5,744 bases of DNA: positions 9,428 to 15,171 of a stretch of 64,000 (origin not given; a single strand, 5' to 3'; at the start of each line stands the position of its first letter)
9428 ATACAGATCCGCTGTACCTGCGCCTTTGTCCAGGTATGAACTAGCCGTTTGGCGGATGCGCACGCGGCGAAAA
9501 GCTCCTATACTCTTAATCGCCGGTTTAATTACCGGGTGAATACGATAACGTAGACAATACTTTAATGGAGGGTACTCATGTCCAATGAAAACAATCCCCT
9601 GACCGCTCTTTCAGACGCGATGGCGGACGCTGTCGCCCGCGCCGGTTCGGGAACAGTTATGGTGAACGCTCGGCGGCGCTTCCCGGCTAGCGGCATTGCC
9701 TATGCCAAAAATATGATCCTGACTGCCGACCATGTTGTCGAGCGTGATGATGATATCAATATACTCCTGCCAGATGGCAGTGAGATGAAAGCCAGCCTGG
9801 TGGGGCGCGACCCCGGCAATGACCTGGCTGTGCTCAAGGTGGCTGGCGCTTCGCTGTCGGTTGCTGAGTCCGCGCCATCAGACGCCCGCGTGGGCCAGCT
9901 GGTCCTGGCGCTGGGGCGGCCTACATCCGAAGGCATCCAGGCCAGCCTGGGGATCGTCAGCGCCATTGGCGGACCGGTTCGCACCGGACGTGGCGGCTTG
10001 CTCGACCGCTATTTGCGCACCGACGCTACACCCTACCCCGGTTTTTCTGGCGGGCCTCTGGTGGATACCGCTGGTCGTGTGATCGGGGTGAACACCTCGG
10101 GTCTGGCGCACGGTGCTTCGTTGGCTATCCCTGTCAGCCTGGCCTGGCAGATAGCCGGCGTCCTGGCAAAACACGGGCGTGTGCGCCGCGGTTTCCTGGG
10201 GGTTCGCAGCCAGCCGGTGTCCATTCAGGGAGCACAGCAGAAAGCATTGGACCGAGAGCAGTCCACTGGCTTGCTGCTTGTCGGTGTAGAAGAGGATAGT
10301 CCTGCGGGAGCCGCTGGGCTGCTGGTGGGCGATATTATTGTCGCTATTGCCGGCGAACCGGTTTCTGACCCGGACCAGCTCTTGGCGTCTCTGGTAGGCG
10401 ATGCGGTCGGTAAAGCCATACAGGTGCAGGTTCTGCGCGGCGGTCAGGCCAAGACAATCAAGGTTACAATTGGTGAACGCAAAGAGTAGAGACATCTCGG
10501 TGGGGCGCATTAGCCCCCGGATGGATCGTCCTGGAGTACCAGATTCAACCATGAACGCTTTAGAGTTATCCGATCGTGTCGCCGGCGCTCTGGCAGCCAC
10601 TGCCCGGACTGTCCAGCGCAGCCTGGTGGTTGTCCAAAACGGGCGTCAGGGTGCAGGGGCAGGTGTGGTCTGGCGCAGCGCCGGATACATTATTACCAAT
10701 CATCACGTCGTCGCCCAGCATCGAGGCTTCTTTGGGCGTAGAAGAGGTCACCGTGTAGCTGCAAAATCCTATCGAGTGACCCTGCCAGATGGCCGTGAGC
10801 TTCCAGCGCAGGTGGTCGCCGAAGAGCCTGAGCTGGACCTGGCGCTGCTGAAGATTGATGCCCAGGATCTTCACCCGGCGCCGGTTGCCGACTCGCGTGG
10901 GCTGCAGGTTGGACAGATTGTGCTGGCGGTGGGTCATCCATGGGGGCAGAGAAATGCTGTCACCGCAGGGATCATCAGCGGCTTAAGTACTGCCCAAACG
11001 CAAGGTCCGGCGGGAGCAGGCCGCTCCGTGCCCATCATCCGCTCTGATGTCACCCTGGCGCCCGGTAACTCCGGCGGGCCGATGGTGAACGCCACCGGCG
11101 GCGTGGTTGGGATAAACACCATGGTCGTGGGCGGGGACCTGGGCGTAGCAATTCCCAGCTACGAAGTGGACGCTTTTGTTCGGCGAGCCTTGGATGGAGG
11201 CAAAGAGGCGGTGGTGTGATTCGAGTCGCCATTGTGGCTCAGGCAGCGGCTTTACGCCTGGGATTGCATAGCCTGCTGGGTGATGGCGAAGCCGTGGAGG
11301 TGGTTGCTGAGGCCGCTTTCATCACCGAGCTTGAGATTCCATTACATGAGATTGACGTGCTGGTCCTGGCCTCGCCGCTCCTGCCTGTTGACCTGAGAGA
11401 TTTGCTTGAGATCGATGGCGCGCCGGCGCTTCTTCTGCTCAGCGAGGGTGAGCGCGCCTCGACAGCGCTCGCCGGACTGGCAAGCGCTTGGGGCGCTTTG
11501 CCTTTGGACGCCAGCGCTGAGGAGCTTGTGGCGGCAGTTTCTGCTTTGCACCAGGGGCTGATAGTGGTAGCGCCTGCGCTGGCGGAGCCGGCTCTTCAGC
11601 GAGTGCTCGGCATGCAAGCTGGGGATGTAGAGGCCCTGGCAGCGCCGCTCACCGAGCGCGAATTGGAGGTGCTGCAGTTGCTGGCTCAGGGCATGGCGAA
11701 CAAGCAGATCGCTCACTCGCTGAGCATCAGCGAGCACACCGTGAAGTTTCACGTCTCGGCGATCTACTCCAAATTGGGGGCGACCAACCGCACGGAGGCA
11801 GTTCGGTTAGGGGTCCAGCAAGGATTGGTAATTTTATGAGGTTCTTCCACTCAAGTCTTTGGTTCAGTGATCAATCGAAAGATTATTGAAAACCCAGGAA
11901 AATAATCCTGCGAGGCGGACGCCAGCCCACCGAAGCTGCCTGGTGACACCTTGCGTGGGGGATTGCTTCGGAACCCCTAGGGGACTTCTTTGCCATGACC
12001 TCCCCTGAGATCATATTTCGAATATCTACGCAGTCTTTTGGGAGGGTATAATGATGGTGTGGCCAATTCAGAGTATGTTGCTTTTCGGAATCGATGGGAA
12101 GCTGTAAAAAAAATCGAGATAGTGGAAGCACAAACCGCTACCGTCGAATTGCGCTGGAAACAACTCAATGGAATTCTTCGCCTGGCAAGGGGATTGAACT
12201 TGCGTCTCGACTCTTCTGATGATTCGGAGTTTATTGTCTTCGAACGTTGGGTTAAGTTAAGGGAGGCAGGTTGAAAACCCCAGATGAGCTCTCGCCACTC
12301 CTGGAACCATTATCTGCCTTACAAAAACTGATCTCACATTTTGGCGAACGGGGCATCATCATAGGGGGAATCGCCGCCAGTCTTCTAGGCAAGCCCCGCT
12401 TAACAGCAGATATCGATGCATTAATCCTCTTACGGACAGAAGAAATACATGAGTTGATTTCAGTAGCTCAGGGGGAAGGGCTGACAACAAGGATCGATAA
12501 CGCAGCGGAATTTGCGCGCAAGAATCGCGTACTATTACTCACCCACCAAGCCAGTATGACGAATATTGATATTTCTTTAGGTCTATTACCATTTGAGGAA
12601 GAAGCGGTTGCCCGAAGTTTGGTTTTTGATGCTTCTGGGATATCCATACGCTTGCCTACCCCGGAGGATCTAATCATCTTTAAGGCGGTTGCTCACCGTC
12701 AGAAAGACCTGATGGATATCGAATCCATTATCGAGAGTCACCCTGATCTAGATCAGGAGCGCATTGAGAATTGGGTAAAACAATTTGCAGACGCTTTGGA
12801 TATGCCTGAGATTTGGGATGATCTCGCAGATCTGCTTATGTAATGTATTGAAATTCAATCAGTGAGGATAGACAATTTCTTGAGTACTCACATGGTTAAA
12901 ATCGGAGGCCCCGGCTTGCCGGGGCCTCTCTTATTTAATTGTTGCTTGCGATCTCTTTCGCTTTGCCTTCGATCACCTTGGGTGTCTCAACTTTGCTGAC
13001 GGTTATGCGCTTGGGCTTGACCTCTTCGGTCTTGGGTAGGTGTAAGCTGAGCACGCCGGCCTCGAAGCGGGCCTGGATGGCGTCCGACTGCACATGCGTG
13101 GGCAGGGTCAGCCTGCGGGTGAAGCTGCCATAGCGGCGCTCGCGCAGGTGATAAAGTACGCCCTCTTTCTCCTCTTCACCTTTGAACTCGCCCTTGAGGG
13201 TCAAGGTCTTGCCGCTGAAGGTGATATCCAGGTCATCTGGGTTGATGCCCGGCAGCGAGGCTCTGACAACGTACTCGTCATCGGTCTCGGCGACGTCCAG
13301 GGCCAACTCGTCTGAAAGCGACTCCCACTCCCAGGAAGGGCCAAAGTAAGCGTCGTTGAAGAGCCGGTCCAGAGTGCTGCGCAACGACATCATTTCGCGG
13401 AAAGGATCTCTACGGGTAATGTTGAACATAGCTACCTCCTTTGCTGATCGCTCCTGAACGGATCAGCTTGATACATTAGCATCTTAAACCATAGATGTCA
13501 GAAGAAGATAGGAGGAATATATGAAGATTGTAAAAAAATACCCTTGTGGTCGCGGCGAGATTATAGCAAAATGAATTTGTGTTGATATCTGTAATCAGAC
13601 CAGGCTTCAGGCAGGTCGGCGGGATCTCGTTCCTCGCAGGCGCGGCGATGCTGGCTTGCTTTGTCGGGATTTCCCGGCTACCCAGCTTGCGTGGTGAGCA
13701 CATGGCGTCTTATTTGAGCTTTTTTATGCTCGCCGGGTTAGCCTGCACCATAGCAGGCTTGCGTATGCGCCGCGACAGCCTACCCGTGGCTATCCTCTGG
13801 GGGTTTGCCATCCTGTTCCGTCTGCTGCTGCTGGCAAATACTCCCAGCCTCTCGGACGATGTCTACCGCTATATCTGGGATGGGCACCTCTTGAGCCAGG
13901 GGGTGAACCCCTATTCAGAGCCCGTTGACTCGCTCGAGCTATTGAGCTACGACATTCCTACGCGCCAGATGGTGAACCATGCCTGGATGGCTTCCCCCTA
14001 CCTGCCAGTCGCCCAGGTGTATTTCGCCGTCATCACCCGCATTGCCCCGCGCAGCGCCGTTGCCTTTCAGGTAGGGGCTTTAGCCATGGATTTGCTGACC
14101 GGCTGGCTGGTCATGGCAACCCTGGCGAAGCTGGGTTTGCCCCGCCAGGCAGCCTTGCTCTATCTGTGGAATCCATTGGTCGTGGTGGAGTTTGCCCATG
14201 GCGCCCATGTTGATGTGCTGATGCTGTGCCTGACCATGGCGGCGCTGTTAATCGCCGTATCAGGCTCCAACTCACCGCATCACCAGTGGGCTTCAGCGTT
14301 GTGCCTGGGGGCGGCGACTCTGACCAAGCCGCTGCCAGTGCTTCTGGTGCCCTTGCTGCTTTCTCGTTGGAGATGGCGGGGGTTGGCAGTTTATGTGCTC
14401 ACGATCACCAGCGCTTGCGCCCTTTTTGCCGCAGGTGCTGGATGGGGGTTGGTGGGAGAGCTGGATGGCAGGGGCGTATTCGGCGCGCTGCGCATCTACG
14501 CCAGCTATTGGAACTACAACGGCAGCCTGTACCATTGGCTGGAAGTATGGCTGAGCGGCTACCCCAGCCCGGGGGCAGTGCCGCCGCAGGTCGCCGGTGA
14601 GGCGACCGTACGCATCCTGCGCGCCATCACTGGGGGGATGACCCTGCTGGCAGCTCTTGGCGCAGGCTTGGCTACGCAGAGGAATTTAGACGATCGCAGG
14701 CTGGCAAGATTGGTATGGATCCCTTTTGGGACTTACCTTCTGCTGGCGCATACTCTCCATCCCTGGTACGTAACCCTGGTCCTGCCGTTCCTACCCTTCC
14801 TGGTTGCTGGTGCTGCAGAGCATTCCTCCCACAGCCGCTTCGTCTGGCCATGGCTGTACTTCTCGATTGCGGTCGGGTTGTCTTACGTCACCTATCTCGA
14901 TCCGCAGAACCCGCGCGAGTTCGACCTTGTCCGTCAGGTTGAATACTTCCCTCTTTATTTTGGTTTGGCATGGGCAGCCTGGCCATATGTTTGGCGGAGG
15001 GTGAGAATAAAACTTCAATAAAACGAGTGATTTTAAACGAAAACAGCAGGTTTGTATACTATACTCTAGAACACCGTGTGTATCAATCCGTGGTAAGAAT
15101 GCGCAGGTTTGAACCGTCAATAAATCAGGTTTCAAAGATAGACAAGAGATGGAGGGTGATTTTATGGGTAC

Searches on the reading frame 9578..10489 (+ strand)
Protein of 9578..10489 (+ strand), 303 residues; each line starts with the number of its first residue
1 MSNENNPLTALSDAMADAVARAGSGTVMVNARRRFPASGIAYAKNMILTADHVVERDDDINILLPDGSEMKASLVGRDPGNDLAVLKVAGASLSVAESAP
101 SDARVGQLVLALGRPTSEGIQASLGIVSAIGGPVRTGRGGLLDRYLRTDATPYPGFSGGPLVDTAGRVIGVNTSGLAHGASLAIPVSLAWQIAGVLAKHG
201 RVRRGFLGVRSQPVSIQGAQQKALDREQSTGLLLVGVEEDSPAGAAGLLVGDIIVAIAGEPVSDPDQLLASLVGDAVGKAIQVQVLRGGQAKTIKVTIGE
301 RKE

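Call 47: search_protein_families(library=pfam, proteins=[window:9578-10489:+], max_evalue=0.00001)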
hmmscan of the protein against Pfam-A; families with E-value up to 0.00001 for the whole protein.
window:9578-10489:+ (303 aa): 4 families
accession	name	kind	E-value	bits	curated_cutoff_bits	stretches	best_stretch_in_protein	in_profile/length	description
PF13365.12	Trypsin_2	-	1.4e-29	104.2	27.6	1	37-171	1-144/144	Trypsin-like peptidase domain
PF13180.12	PDZ_2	-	2.5e-13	50.5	27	1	223-298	12-80/80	PDZ domain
PF00089.32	Trypsin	-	8.5e-10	39.3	20.6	1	21-179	8-202/220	Trypsin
PF17820.7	PDZ_6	-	5.7e-09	36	27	1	236-272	4-40/54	PDZ domain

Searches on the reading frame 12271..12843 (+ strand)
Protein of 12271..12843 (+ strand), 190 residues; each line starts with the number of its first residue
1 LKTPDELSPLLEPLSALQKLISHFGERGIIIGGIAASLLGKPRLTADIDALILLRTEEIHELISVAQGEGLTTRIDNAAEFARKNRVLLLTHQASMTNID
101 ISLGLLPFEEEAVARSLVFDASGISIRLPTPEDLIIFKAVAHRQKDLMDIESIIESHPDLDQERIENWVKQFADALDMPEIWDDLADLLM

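Call 70: search_protein_families(library=pfam, proteins=[window:12271-12843:+], max_evalue=0.0001)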
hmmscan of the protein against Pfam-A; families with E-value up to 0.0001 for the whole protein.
window:12271-12843:+ (190 aa): 3 families
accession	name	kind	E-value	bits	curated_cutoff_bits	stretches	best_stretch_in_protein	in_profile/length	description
PF19502.5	DUF6036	-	7.9e-08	32.7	23.6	1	27-152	21-117/164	Nucleotidyltransferase of unknown function (DUF6036)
PF09970.15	DUF2204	-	1.2e-05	25.4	20.3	0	16-174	4-169/181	Nucleotidyl transferase of unknown function (DUF2204)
PF08843.17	AbiEii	-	4.4e-05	24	22.5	1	23-174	10-191/238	Nucleotidyl transferase AbiEii toxin, Type IV TA system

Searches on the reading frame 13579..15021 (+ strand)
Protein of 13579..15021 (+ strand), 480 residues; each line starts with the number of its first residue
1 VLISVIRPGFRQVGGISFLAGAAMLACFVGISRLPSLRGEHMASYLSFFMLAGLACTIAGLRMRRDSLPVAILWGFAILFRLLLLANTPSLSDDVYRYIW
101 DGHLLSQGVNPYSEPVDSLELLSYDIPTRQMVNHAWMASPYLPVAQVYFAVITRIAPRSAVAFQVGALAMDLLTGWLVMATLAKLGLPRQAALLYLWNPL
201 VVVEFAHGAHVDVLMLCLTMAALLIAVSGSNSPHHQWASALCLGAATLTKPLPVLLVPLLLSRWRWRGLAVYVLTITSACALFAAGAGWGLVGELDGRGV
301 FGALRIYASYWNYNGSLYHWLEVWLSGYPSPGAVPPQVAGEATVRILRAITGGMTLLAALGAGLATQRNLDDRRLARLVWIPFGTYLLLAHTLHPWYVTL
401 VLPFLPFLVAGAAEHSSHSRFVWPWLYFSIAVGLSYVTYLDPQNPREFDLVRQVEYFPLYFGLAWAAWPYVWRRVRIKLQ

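Call 3: search_protein_families(library=pfam, proteins=[window:13579-15021:+], max_evalue=0.01)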
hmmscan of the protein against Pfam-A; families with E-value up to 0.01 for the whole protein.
window:13579-15021:+ (480 aa): 1 family
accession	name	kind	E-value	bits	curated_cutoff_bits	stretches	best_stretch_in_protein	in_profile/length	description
PF09594.16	GT87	-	0.00057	20.2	25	1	147-369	9-214/237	Glycosyltransferase family 87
